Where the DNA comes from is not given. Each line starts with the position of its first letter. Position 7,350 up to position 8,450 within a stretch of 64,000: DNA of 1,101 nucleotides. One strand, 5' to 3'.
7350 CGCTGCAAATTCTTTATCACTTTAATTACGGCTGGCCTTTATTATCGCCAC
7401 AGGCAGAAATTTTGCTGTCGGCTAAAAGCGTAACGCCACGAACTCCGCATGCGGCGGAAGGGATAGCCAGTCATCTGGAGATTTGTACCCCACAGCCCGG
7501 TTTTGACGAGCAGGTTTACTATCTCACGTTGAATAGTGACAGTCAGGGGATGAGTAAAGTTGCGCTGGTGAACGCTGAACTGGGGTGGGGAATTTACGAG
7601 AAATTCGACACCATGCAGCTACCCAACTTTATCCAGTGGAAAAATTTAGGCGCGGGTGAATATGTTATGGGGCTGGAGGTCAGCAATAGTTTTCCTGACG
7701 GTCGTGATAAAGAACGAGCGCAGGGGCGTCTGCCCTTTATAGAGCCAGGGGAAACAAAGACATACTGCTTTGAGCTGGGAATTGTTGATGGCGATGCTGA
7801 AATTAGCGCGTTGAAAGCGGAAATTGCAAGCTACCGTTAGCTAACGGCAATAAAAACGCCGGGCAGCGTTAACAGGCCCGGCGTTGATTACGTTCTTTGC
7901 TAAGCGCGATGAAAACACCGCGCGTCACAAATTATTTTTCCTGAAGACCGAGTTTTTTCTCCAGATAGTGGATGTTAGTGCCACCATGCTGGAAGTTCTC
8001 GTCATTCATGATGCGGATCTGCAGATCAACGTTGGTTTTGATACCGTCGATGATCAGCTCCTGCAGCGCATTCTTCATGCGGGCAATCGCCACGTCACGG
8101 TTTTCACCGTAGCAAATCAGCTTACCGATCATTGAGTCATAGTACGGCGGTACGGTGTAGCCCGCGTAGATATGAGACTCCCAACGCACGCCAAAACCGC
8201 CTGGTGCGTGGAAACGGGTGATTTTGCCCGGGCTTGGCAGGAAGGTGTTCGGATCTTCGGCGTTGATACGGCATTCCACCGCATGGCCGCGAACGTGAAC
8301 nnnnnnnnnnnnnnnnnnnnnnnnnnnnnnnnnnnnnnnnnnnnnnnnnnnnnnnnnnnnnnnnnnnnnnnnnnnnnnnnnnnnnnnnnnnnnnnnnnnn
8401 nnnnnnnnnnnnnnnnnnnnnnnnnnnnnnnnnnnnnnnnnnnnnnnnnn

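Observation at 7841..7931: Junction between the sugar locus and accC is a shared terminator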

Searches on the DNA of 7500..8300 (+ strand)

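Call 3: search_dna_similar(query=window:7700-8100:+, collection=ecoli_genomes, mode=near, max_rows=30, rows=spread)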
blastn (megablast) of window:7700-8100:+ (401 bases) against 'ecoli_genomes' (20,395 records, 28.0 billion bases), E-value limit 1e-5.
Records with a match: 5425; places in all: 5434; records where one place covers at least 80% of the query: 1414.
Genomes with a match: 5425 of 5426; with a place that covers at least 80% of the query: 1414. Places per genome that has any: lowest 1, median 1, highest 2. On chromosomes: 5433 places; on plasmids: 1.
Best place of each record, by identity: >=99% 4097; 95-99% 1328.
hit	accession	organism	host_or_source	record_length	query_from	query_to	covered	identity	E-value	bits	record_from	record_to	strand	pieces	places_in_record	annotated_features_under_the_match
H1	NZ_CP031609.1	Escherichia coli strain N3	Homo sapiens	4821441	1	401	100%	100.0%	0e+0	741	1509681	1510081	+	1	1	accC: acetyl-CoA carboxylase biotin carboxylase subunit | aldose 1-epimerase family protein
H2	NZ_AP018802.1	Escherichia coli strain E2863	Bos taurus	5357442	1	401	100%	99.0%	0e+0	719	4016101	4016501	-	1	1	accC: acetyl-CoA carboxylase biotin carboxylase subunit | aldose 1-epimerase family protein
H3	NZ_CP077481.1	Escherichia coli O111:H8 strain 99.1145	bovine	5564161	1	401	100%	99.0%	0e+0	719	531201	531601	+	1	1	accC: acetyl-CoA carboxylase biotin carboxylase subunit | aldose 1-epimerase family protein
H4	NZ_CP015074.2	Escherichia coli strain Ecol_745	Homo sapiens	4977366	1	401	100%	98.3%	0e+0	702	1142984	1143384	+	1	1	accC: acetyl-CoA carboxylase biotin carboxylase subunit | aldose 1-epimerase family protein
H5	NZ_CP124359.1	Escherichia coli strain AVS0093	environmental-WWTP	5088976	1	401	100%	98.3%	0e+0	702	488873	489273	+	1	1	accC: acetyl-CoA carboxylase biotin carboxylase subunit | aldose 1-epimerase family protein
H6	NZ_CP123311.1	Escherichia coli strain AREA_R505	Homo sapiens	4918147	1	401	100%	98.3%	0e+0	702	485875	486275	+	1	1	accC: acetyl-CoA carboxylase biotin carboxylase subunit | aldose 1-epimerase family protein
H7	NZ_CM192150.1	Escherichia coli strain Ec-23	Homo sapiens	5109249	1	401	100%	98.3%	0e+0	702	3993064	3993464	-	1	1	accC: acetyl-CoA carboxylase biotin carboxylase subunit | aldose 1-epimerase family protein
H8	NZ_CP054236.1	Escherichia coli strain EcPF5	Homo sapiens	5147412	1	401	100%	97.5%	0e+0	686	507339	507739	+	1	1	accC: acetyl-CoA carboxylase biotin carboxylase subunit | aldose 1-epimerase family protein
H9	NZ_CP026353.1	Escherichia coli strain 4A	not applicable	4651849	233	401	42%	100.0%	5e-82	313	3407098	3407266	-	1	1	accC: acetyl-CoA carboxylase biotin carboxylase subunit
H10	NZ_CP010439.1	Escherichia coli K-12 strain K-12 MG1655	not applicable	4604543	233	401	42%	100.0%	5e-82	313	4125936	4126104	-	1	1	accC: acetyl-CoA carboxylase biotin carboxylase subunit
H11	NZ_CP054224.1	Escherichia coli strain EcPF16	Homo sapiens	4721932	233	401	42%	100.0%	5e-82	313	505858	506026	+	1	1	accC: acetyl-CoA carboxylase biotin carboxylase subunit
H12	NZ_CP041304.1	Escherichia coli strain MSHS 133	Homo sapiens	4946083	233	401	42%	100.0%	5e-82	313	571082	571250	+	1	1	accC: acetyl-CoA carboxylase biotin carboxylase subunit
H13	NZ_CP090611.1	Escherichia coli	pig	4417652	233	401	42%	100.0%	5e-82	313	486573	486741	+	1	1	accC: acetyl-CoA carboxylase biotin carboxylase subunit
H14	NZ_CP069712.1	Escherichia coli strain EA13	pig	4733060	233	401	42%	100.0%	5e-82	313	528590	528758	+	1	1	accC: acetyl-CoA carboxylase biotin carboxylase subunit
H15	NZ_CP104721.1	Escherichia coli strain ECO3183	Homo sapiens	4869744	233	401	42%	100.0%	5e-82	313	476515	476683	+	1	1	accC: acetyl-CoA carboxylase biotin carboxylase subunit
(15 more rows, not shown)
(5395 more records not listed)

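Call 6: get_annotated_region(hit=H10, flank=4000)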
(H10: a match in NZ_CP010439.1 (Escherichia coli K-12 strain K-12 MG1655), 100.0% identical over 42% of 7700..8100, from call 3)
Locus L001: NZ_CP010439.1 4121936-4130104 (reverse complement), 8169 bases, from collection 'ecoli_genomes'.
description: Escherichia coli K-12 strain K-12 MG1655 chromosome, complete genome
organism: Escherichia coli K-12 strain K-12 MG1655 (NCBI taxid 83333)
replicon: chromosome; assembly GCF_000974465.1
host: -; source: not applicable; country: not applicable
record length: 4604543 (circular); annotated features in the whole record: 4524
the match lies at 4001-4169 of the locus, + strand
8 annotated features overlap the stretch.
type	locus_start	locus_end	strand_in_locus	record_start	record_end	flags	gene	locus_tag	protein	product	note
CDS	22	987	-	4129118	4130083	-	dusB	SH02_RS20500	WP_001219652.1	tRNA dihydrouridine synthase DusB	-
CDS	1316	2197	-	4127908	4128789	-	prmA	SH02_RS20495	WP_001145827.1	50S ribosomal protein L11 methyltransferase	-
CDS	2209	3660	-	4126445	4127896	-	panF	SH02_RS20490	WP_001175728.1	sodium/pantothenate symporter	-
CDS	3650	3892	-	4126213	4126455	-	yhdT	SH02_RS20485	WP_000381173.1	YhdT family protein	-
CDS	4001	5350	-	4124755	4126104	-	accC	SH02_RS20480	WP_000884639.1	acetyl-CoA carboxylase biotin carboxylase subunit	-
CDS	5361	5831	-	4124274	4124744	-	accB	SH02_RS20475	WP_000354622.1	acetyl-CoA carboxylase biotin carboxyl carrier protein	-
CDS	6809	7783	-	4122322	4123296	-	yhdH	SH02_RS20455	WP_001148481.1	MDR family oxidoreductase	-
CDS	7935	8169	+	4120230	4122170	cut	csrD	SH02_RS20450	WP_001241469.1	RNase E specificity factor CsrD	-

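Call 7: get_annotated_region(hit=H1, flank=10000)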
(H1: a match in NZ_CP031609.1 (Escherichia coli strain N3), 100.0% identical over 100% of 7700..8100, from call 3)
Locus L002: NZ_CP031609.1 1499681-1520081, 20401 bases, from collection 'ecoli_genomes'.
description: Escherichia coli strain N3 chromosome, complete genome
organism: Escherichia coli strain N3 (NCBI taxid 562)
replicon: chromosome; assembly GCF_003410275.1
host: Homo sapiens; source: Rectal swab; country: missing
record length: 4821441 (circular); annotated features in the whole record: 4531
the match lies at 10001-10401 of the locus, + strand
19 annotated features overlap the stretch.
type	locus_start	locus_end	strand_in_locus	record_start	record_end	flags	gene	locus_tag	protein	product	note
CDS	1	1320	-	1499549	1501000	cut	panF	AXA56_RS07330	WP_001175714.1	sodium/pantothenate symporter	-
CDS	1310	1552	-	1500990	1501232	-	yhdT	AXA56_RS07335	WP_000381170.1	YhdT family protein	-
CDS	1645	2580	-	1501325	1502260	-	-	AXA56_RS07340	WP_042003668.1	sugar kinase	-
CDS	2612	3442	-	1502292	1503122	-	-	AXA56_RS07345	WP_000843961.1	DeoR/GlpR family DNA-binding transcription regulator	-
CDS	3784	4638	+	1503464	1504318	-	-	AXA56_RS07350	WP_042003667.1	tagatose bisphosphate family class II aldolase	-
CDS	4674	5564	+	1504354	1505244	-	-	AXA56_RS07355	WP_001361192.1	substrate-binding domain-containing protein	-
CDS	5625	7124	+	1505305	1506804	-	-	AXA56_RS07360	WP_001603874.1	sugar ABC transporter ATP-binding protein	-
CDS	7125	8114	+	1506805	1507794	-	-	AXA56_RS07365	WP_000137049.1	ABC transporter permease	-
CDS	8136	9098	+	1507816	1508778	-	-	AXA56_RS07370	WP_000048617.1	sugar kinase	-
CDS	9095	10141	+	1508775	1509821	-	-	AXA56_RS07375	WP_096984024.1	aldose 1-epimerase family protein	-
CDS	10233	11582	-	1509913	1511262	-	accC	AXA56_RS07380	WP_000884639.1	acetyl-CoA carboxylase biotin carboxylase subunit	-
CDS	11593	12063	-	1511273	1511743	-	accB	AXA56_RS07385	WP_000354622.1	acetyl-CoA carboxylase biotin carboxyl carrier protein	-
CDS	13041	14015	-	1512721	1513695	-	acuI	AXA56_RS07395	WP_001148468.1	acrylyl-CoA reductase (NADPH)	-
CDS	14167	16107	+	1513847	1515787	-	csrD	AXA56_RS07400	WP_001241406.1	RNase E specificity factor CsrD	-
CDS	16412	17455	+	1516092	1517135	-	mreB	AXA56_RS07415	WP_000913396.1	rod shape-determining protein MreB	-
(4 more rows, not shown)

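Call 14: search_dna_similar(query=window:7841-7931:+, collection=ecoli_genomes, mode=distant, max_rows=40, rows=spread, max_evalue=0.01)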
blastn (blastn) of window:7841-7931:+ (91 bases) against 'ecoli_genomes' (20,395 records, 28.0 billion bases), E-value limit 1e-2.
Records with a match: 1421; places in all: 1429; records where one place covers at least 80% of the query: 1414.
Genomes with a match: 1421 of 5426; with a place that covers at least 80% of the query: 1414. Places per genome that has any: lowest 1, median 1, highest 2. On chromosomes: 1428 places; on plasmids: 1.
Best place of each record, by identity: >=99% 366; 95-99% 1055.
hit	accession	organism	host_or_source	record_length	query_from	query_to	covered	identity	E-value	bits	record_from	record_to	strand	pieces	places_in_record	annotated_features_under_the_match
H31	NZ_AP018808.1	Escherichia coli strain E2865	Bos taurus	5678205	1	91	100%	100.0%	3e-38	165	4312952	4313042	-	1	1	none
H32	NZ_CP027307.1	Escherichia coli strain 2015C-3108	Homo sapiens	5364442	1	91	100%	100.0%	3e-38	165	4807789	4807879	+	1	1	none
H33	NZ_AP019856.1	Escherichia coli O8:H8 strain 16F5M1D1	Homo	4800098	1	91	100%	100.0%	3e-38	165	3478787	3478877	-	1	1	none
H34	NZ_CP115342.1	Escherichia coli strain CUVET21-1780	dog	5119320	1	91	100%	100.0%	3e-38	165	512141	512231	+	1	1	none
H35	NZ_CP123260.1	Escherichia coli strain YZLc4-1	chicken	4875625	1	91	100%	100.0%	3e-38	165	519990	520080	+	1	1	none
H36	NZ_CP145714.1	Escherichia coli strain S1-CAM-01-A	Homo sapiens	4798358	1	91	100%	100.0%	3e-38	165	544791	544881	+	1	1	none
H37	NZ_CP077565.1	Escherichia coli O111:H8 strain 1056-1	cattle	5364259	1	91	100%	100.0%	3e-38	165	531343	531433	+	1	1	none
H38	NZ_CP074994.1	Escherichia coli strain 8479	Homo sapiens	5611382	1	91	100%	100.0%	3e-38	165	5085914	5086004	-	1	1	none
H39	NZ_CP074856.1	Escherichia coli strain 2013C_3997_C1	Homo sapiens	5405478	1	91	100%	100.0%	3e-38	165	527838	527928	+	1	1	none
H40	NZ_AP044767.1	Escherichia coli strain TK3887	calf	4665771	1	91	100%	100.0%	3e-38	165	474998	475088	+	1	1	none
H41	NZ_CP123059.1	Escherichia coli strain M25631H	chicken meat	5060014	1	91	100%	100.0%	3e-38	165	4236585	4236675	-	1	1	none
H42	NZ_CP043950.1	Escherichia coli strain ST95-32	chicken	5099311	1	91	100%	98.9%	1e-36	160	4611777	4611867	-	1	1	none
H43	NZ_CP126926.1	Escherichia coli O2:K1:H5 strain APEC E19035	Gallus gallus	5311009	1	91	100%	98.9%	1e-36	160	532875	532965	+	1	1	none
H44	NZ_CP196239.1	Escherichia coli strain AH19D088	Homo sapiens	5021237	1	91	100%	98.9%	1e-36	160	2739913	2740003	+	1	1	none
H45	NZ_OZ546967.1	Escherichia coli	Homo sapiens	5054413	1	91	100%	98.9%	1e-36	160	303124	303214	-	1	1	none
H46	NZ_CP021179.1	Escherichia coli strain 81009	Homo sapiens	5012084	2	91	99%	97.8%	5e-35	154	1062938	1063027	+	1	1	none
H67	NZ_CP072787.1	Escherichia coli strain NC101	Murine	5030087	2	91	99%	96.7%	2e-33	150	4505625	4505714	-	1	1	none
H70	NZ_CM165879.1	Escherichia coli strain N64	Homo sapiens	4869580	44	91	53%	97.9%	3e-13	83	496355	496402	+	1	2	none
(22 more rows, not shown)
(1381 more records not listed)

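Call 15: get_annotated_region(hit=H70, flank=6000)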
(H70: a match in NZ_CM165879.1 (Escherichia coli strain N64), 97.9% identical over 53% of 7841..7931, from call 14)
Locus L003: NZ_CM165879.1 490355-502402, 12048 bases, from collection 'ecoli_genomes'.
description: Escherichia coli strain N64 chromosome, whole genome shotgun sequence
organism: Escherichia coli strain N64 (NCBI taxid 562)
replicon: chromosome; assembly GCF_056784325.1
host: Homo sapiens; source: CSF; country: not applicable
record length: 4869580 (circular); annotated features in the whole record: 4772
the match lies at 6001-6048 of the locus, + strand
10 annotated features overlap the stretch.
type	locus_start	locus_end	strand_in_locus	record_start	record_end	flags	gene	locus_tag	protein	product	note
CDS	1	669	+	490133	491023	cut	-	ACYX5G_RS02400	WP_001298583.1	substrate-binding domain-containing protein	-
CDS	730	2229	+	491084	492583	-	-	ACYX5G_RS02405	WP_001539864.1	sugar ABC transporter ATP-binding protein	-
CDS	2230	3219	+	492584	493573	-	-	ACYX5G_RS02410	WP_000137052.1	ABC transporter permease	-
CDS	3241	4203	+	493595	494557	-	-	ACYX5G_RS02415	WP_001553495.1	sugar kinase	-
CDS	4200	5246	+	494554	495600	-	-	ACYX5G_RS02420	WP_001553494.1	aldose 1-epimerase family protein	-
CDS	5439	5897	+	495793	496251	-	tnpA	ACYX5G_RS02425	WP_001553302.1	IS200/IS605-like element IS200C family transposase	-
CDS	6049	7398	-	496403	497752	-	accC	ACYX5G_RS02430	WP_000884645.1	acetyl-CoA carboxylase biotin carboxylase subunit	-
CDS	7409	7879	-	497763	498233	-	accB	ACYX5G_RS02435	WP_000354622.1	acetyl-CoA carboxylase biotin carboxyl carrier protein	-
CDS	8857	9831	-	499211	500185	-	acuI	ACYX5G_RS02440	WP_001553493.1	acrylyl-CoA reductase (NADPH)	-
CDS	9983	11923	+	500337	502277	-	csrD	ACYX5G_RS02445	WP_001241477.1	RNase E specificity factor CsrD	-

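Call 16: get_annotated_region(hit=H46, flank=10000)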
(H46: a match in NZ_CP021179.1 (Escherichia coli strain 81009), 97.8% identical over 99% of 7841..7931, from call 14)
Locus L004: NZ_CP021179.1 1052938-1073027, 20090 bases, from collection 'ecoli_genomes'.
description: Escherichia coli strain 81009 chromosome, complete genome
organism: Escherichia coli strain 81009 (NCBI taxid 562)
replicon: chromosome; assembly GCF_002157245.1
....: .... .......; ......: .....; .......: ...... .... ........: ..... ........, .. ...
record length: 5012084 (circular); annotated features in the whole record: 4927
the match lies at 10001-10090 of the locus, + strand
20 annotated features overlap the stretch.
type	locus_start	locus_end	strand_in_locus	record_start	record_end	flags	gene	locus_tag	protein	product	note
CDS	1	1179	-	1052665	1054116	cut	panF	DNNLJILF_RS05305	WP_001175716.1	sodium/pantothenate symporter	-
CDS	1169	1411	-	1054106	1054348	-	yhdT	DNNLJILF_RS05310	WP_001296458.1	YhdT family protein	-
CDS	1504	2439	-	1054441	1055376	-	-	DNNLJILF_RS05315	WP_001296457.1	sugar kinase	-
CDS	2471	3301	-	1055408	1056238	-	-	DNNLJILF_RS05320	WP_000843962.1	DeoR/GlpR family DNA-binding transcription regulator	-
CDS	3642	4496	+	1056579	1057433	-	-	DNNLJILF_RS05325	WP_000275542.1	tagatose bisphosphate family class II aldolase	-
CDS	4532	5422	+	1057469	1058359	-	-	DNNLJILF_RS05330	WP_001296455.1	substrate-binding domain-containing protein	-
CDS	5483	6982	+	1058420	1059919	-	-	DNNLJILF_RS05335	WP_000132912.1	sugar ABC transporter ATP-binding protein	-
CDS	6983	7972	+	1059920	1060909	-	-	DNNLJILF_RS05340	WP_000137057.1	ABC transporter permease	-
CDS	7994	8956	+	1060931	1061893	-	-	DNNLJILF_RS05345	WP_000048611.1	sugar kinase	-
CDS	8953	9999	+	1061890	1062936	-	-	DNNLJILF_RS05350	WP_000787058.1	aldose 1-epimerase family protein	-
CDS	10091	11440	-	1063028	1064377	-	accC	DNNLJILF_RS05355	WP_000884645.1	acetyl-CoA carboxylase biotin carboxylase subunit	-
CDS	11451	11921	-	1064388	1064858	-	accB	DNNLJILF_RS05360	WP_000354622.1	acetyl-CoA carboxylase biotin carboxyl carrier protein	-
CDS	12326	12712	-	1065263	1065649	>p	-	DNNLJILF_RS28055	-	sulfoxide reductase heme-binding subunit YedZ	in Escherichia coli this inner membrane protein was found to anchor the periplasmic catalytic oxidoreductase YedY; ...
CDS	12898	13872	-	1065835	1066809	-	acuI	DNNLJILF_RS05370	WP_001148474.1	acrylyl-CoA reductase (NADPH)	-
CDS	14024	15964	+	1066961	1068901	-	csrD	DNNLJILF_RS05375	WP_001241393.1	RNase E specificity factor CsrD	-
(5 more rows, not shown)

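Call 17: get_annotated_region(hit=H67, flank=10000)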
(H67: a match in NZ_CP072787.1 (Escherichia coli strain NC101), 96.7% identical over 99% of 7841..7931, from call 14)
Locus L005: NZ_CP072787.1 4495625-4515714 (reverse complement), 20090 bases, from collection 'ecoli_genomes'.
description: Escherichia coli strain NC101 chromosome, complete genome
organism: Escherichia coli strain NC101 (NCBI taxid 562)
replicon: chromosome; assembly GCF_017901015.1
host: Murine; source: GI isolate; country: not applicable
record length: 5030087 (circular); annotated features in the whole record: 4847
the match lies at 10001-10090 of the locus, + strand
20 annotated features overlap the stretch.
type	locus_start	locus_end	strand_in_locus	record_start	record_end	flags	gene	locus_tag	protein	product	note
CDS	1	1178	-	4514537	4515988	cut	panF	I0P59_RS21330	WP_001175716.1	sodium/pantothenate symporter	-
CDS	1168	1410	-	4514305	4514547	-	yhdT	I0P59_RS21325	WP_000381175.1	YhdT family protein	-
CDS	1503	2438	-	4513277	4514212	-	-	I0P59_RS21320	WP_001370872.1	sugar kinase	-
CDS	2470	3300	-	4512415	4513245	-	-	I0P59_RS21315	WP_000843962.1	DeoR/GlpR family DNA-binding transcription regulator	-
CDS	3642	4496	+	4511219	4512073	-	-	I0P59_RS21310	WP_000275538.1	tagatose bisphosphate family class II aldolase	-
CDS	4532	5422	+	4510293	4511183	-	-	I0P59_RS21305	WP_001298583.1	substrate-binding domain-containing protein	-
CDS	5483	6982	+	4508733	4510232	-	-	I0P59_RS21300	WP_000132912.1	sugar ABC transporter ATP-binding protein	-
CDS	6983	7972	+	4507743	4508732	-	-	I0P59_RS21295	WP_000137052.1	ABC transporter permease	-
CDS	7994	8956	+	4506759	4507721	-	-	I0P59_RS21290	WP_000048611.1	sugar kinase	-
CDS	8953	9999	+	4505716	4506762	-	-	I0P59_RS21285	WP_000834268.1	aldose 1-epimerase family protein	-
CDS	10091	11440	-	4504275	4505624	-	accC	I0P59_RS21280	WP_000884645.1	acetyl-CoA carboxylase biotin carboxylase subunit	-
CDS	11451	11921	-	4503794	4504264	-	accB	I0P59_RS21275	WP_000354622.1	acetyl-CoA carboxylase biotin carboxyl carrier protein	-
CDS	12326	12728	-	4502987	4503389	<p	-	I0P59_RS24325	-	sulfoxide reductase heme-binding subunit YedZ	in Escherichia coli this inner membrane protein was found to anchor the periplasmic catalytic oxidoreductase YedY; ...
CDS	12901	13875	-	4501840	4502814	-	acuI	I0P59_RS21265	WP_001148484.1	acrylyl-CoA reductase (NADPH)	-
CDS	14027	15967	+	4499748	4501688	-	csrD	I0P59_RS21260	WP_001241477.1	RNase E specificity factor CsrD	-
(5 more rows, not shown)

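Call 18: get_annotated_region(hit=H42, flank=10000)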
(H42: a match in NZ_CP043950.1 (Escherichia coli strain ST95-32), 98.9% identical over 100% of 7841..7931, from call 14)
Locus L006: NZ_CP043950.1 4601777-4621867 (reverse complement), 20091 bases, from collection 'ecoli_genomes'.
description: Escherichia coli strain ST95-32 chromosome, complete genome
organism: Escherichia coli strain ST95-32 (NCBI taxid 562)
replicon: chromosome; assembly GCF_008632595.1
host: chicken; source: -; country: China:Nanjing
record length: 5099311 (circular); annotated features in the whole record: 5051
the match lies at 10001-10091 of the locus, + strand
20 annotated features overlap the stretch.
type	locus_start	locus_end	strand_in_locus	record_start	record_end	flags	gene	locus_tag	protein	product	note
CDS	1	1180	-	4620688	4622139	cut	panF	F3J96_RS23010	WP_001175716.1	sodium/pantothenate symporter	-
CDS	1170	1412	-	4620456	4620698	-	yhdT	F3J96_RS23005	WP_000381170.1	YhdT family protein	-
CDS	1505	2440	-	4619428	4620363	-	-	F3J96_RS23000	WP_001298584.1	sugar kinase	-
CDS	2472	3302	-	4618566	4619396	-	-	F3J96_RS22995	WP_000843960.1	DeoR/GlpR family DNA-binding transcription regulator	-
CDS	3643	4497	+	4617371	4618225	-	-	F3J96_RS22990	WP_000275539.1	tagatose bisphosphate family class II aldolase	-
CDS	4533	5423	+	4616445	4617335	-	-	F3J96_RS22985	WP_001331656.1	substrate-binding domain-containing protein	-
CDS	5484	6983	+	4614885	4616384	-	-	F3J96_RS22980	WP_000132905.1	sugar ABC transporter ATP-binding protein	-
CDS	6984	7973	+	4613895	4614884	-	-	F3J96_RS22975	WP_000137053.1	ABC transporter permease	-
CDS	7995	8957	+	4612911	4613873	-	-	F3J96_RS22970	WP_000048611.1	sugar kinase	-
CDS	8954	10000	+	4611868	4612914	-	-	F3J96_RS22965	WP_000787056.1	aldose 1-epimerase family protein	-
CDS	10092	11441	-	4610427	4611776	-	accC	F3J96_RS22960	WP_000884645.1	acetyl-CoA carboxylase biotin carboxylase subunit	-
CDS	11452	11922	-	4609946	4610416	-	accB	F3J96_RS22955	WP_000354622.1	acetyl-CoA carboxylase biotin carboxyl carrier protein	-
CDS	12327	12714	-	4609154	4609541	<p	-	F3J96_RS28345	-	sulfoxide reductase heme-binding subunit YedZ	in Escherichia coli this inner membrane protein was found to anchor the periplasmic catalytic oxidoreductase YedY; ...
CDS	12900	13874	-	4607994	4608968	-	acuI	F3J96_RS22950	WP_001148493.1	acrylyl-CoA reductase (NADPH)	-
CDS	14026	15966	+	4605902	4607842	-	csrD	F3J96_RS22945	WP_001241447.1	RNase E specificity factor CsrD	-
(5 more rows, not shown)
